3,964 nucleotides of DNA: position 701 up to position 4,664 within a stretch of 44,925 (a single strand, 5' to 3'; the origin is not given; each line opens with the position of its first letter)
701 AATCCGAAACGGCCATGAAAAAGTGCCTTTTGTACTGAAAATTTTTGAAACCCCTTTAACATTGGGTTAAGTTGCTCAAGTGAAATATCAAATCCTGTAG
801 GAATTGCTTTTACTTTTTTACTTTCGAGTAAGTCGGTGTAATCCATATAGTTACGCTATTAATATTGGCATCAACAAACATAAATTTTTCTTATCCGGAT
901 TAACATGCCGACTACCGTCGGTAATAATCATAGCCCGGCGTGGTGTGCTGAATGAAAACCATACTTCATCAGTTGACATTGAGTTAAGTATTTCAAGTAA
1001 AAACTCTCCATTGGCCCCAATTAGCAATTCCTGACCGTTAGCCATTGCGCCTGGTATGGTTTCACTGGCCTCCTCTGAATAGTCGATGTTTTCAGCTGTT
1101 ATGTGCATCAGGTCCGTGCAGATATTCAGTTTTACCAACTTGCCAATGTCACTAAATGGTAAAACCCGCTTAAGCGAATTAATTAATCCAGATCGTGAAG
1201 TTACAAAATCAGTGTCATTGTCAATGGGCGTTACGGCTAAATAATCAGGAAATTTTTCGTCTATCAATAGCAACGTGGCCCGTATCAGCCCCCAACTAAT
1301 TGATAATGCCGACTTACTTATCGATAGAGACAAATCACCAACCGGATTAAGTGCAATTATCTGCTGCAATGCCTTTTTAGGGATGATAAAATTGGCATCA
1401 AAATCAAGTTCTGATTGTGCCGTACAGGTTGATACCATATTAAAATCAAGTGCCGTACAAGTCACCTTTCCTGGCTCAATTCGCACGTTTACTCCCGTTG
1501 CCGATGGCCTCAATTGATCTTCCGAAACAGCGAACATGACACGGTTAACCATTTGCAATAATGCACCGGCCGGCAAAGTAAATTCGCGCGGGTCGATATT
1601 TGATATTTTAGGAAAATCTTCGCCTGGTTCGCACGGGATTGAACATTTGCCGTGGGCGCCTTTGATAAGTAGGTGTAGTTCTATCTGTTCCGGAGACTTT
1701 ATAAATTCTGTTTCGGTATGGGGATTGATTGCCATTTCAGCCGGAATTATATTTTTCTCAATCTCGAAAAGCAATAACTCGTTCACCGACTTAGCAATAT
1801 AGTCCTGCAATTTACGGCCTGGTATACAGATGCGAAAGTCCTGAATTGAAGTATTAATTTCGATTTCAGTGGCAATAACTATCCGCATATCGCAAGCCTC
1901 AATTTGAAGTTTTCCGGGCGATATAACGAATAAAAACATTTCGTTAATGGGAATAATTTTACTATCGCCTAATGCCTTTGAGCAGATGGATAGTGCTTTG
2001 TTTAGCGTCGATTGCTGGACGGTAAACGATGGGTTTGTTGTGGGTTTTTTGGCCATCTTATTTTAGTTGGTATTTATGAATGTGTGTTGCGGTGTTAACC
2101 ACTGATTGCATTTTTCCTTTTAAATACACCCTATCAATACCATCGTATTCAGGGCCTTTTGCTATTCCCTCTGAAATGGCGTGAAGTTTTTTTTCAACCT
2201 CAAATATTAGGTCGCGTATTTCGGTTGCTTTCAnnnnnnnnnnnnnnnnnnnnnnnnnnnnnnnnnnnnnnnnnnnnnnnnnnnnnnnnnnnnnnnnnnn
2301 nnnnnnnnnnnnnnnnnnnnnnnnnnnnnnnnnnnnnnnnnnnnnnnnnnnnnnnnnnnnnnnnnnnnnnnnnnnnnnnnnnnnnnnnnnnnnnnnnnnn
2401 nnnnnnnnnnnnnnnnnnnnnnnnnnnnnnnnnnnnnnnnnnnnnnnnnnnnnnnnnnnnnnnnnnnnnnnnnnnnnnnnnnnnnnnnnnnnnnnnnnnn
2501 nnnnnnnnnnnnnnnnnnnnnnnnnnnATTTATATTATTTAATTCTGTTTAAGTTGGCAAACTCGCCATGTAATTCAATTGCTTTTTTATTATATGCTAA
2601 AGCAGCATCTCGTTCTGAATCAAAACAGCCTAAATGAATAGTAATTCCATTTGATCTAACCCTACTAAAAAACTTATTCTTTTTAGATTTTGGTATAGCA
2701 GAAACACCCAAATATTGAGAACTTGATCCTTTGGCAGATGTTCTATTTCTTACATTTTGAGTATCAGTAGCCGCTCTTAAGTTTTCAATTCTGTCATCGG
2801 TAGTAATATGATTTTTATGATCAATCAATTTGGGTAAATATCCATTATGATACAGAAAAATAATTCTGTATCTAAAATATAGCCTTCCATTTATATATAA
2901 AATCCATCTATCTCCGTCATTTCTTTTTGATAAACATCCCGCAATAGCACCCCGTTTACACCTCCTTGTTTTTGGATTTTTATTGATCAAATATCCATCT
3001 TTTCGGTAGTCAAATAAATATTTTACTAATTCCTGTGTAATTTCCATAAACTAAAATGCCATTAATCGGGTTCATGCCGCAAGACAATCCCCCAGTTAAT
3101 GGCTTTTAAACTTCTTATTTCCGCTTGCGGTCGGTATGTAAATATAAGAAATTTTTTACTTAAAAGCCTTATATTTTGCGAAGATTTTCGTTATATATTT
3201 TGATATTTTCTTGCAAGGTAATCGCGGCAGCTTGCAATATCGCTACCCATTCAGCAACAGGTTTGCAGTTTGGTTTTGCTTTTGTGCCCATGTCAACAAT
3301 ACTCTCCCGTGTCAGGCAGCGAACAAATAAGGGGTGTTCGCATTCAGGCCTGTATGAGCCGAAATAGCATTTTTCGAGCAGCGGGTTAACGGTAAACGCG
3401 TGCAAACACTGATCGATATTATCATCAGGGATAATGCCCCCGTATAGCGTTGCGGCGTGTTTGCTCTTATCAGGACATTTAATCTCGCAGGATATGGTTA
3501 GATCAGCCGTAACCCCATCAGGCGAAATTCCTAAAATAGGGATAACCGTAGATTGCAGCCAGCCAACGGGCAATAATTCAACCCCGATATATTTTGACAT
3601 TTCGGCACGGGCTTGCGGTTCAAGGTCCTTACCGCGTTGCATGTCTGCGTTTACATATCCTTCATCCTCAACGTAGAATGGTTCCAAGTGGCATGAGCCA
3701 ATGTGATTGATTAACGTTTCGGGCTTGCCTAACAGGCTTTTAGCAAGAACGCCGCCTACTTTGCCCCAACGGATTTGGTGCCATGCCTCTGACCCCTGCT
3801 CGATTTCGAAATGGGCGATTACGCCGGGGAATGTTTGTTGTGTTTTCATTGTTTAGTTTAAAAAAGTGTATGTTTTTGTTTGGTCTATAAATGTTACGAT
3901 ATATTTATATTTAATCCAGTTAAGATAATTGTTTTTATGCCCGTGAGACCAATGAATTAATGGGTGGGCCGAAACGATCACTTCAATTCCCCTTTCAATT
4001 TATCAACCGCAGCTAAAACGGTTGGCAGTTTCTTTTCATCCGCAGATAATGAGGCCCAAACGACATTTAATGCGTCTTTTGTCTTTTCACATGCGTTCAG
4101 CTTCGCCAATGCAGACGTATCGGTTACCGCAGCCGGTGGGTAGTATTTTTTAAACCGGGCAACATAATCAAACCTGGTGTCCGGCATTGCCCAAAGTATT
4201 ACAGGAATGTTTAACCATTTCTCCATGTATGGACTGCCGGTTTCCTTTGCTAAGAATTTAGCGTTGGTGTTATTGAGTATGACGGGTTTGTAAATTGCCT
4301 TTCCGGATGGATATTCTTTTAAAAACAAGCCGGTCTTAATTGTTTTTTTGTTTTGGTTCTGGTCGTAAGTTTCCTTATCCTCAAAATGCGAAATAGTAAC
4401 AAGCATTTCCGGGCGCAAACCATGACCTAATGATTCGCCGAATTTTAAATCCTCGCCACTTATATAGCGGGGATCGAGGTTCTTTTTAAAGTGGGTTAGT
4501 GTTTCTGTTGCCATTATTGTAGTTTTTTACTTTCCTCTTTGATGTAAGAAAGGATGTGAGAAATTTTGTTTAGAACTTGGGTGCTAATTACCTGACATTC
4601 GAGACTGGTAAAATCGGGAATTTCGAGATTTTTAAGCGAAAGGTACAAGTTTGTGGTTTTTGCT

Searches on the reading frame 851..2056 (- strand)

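Call 60: search_protein_families(library=pfam, proteins=[window:851-2056:-], max_evalue=0.001)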
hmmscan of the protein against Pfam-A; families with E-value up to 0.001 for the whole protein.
window:851-2056:- (401 aa): 3 families
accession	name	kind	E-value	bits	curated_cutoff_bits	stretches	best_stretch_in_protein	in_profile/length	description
PF00712.24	DNA_pol3_beta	-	5.9e-15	55.9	24.4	1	11-87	3-79/120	DNA polymerase III beta subunit, N-terminal domain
PF02767.21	DNA_pol3_beta_2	-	1.4e-12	48.4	27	1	161-271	2-116/116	DNA polymerase III beta subunit, central domain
PF02768.20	DNA_pol3_beta_3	-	2.8e-10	40.5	27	1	275-380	3-107/121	DNA polymerase III beta subunit, C-terminal domain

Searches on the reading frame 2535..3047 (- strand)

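Call 79: search_protein_families(library=pfam, proteins=[window:2535-3047:-], max_evalue=0.01)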
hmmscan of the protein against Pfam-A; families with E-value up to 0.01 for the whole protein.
window:2535-3047:- (170 aa): 1 family
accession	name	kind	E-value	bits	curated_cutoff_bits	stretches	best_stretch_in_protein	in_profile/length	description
PF13392.12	HNH_3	-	2.5e-12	46.7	24.8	1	61-100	5-46/46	HNH endonuclease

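Call 80: search_protein_families(library=phrogs, proteins=[window:2535-3047:-], max_evalue=0.001)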
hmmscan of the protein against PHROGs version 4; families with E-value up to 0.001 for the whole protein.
window:2535-3047:- (170 aa): 10 families
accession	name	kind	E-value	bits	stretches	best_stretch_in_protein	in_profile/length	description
phrog_99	-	DNA, RNA and nucleotide metabolism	1.7e-52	180.4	1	1-169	107-269/383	HNH endonuclease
phrog_4578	-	DNA, RNA and nucleotide metabolism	9.9e-19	68.5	1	67-167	22-122/130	HNH endonuclease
phrog_3593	-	DNA, RNA and nucleotide metabolism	4.2e-12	47.2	1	53-162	89-199/210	HNH endonuclease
phrog_374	-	DNA, RNA and nucleotide metabolism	2.6e-08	34.1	1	28-167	273-414/617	HNH endonuclease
phrog_36769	-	unknown function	7.7e-08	33.1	1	54-154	237-342/367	-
phrog_59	-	DNA, RNA and nucleotide metabolism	1.6e-06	28.7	1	6-153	138-257/423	HNH endonuclease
phrog_30377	-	DNA, RNA and nucleotide metabolism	2e-06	28.9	1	52-123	5-72/82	HNH endonuclease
phrog_953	-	DNA, RNA and nucleotide metabolism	2.8e-05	24.6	1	104-165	307-367/420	HNH endonuclease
phrog_33760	-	DNA, RNA and nucleotide metabolism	5.1e-05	24.2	1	124-165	11-52/58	HNH endonuclease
phrog_959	-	DNA, RNA and nucleotide metabolism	0.00098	19.9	0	74-122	78-126/138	HNH endonuclease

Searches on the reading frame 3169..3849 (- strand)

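Call 60: search_protein_families(library=pfam, proteins=[window:3169-3849:-], max_evalue=0.001)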
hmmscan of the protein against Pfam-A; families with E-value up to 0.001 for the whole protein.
window:3169-3849:- (226 aa): 1 family
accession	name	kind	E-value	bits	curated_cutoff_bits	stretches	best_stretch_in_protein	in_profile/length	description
PF09588.16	YqaJ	-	1.6e-09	38.7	22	1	23-154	2-146/150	YqaJ-like viral recombinase domain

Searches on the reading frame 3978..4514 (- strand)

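Call 79: search_protein_families(library=pfam, proteins=[window:3978-4514:-], max_evalue=0.01)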
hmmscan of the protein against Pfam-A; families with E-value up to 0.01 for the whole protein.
window:3978-4514:- (178 aa): 0 families

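Call 80: search_protein_families(library=phrogs, proteins=[window:3978-4514:-], max_evalue=0.001)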
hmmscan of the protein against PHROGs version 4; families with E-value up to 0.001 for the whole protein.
window:3978-4514:- (178 aa): 1 family
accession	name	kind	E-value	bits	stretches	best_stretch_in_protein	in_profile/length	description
phrog_21613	-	unknown function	6.3e-09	36.8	1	3-108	2-92/166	-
